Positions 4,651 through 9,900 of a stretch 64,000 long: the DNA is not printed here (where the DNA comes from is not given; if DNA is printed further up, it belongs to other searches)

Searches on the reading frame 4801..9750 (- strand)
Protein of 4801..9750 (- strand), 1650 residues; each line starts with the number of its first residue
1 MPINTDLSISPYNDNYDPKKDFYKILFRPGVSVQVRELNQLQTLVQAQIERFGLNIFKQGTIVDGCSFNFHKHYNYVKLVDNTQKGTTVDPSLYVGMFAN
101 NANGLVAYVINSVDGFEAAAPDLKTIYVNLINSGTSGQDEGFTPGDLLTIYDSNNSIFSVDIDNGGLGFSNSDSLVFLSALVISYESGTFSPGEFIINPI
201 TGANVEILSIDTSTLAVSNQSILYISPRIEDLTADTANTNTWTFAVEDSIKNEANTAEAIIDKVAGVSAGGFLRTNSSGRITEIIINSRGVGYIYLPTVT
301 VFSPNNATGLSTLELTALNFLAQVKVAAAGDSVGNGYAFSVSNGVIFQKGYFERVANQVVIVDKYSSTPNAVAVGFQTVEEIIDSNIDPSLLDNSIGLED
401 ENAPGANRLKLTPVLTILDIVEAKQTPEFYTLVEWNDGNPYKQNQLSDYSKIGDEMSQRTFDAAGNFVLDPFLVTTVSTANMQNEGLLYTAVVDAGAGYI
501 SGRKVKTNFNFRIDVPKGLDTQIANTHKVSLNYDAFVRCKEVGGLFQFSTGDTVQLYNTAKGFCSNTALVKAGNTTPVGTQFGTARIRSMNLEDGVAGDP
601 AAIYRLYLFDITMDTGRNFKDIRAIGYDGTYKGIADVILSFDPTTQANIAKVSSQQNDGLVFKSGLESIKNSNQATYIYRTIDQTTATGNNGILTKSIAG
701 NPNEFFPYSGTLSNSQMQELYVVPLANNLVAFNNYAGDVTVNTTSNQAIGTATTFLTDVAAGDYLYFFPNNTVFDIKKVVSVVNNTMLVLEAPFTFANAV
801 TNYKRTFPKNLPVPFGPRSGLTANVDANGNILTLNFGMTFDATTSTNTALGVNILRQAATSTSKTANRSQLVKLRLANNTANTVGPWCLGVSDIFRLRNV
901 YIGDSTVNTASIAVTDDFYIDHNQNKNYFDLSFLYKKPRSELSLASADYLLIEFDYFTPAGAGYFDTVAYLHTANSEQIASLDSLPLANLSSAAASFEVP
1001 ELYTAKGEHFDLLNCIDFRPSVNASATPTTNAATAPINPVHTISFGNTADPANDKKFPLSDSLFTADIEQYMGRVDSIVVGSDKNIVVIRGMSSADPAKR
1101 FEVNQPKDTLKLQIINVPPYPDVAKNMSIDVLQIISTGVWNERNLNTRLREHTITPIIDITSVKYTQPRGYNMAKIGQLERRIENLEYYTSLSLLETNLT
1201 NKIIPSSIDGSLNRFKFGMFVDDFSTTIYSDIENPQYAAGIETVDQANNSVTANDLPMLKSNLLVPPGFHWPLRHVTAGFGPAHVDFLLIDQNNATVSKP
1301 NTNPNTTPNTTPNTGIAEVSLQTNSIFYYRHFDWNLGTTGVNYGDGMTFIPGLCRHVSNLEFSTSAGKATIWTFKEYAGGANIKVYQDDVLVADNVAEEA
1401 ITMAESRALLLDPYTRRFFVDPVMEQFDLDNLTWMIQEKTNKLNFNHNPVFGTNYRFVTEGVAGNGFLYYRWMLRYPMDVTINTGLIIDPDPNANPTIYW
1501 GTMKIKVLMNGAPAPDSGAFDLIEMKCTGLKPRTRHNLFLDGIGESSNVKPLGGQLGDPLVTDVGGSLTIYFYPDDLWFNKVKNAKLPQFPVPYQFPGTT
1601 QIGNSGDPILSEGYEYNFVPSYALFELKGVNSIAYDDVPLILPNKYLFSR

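Call 78: search_protein_families(library=phrogs, proteins=[window:4801-9750:-], max_evalue=0.00001)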
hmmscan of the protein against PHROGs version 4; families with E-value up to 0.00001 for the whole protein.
window:4801-9750:- (1650 aa): 3 families
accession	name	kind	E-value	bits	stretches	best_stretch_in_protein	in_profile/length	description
phrog_358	-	unknown function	4.6e-161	539.2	3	330-1129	171-951/2056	-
phrog_877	-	unknown function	2.3e-47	162.4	1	5-531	4-255/1141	-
phrog_17266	-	unknown function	1e-08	35.7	0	11-72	5-66/314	-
